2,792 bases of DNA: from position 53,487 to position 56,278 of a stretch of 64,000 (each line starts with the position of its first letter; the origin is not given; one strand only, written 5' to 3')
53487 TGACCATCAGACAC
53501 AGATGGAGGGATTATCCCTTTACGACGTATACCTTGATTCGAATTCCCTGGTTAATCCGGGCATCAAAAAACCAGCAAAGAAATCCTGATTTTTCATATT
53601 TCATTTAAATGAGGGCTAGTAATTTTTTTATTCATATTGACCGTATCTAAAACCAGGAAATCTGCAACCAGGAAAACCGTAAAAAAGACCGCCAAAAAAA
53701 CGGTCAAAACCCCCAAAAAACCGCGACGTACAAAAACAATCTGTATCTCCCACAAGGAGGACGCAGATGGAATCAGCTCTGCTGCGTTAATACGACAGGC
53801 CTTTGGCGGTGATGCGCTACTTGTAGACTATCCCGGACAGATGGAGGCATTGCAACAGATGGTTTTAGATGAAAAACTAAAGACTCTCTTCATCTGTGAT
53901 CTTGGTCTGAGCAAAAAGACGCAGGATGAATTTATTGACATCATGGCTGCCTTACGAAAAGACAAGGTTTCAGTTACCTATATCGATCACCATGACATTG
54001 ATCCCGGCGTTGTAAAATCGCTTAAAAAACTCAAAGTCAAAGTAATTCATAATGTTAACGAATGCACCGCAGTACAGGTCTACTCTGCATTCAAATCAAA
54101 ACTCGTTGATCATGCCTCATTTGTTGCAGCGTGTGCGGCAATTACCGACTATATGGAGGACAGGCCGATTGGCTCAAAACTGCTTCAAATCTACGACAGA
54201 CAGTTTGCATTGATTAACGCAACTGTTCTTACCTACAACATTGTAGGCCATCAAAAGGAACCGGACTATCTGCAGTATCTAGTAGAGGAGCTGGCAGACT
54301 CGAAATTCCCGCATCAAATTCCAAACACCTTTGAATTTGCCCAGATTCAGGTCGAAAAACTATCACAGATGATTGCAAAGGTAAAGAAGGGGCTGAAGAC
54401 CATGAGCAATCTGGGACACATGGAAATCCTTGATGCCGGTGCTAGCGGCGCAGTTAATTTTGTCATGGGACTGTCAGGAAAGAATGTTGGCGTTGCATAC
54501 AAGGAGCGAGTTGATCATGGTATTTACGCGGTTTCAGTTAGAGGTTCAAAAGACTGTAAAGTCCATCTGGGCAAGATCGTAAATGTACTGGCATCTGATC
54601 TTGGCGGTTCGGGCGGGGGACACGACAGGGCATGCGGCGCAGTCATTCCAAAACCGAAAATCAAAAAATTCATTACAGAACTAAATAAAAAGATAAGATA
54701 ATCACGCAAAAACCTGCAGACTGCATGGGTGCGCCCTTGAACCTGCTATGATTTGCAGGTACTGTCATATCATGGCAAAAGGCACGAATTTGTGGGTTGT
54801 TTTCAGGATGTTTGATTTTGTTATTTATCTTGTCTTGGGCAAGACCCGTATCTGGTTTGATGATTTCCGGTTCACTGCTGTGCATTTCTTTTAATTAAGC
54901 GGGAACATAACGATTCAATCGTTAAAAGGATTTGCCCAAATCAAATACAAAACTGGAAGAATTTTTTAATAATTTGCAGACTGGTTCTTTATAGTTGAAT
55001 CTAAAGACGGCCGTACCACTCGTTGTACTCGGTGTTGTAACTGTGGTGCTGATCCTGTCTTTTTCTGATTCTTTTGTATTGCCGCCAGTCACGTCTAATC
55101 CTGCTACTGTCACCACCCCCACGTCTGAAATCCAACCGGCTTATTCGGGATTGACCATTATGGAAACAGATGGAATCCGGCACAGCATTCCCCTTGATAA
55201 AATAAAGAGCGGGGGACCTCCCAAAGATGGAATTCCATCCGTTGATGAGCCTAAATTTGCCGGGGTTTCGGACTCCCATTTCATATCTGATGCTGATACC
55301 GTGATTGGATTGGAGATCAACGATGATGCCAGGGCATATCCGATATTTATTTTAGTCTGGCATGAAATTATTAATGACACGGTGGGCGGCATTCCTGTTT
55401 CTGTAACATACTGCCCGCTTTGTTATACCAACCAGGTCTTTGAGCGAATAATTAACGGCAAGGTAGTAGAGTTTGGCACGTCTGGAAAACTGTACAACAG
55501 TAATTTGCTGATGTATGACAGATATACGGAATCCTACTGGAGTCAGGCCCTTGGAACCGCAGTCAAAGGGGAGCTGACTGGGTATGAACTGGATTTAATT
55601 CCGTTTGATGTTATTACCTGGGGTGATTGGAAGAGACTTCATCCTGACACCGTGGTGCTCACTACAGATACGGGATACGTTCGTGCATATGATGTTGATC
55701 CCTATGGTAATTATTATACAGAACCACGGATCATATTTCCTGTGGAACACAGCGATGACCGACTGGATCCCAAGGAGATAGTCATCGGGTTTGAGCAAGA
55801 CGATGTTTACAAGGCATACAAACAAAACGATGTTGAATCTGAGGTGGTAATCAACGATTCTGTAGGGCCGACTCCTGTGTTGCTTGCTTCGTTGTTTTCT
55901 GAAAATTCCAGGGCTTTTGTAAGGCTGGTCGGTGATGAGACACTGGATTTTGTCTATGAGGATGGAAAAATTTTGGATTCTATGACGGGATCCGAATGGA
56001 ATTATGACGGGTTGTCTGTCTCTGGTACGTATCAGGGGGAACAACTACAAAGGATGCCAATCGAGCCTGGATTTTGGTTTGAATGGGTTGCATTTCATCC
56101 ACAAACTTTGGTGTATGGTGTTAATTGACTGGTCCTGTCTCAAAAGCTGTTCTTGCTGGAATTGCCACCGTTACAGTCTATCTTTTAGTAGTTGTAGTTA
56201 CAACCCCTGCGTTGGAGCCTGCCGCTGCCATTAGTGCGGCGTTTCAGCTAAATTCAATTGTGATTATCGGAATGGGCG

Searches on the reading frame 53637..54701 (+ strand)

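Call 12: search_protein_families(library=pfam, proteins=[window:53637-54701:+], max_evalue=0.001)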
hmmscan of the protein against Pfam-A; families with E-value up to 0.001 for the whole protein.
window:53637-54701:+ (354 aa): 2 families
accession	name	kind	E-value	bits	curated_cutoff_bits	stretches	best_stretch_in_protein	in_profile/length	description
PF02272.25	DHHA1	-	3.3e-11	44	25.9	1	270-353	19-100/102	DHHA1 domain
PF01368.27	DHH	-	8.2e-07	29.8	28.1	1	35-153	3-103/125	DHH family, N-terminal domain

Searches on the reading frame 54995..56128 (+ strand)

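Call 12: search_protein_families(library=pfam, proteins=[window:54995-56128:+], max_evalue=0.001)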
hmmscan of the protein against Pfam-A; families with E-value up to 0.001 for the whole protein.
window:54995-56128:+ (377 aa): 1 family
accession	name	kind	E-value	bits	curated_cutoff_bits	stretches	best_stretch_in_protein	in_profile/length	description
PF11376.13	DUF3179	-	5e-107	358.1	27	1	77-371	1-292/292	Protein of unknown function (DUF3179)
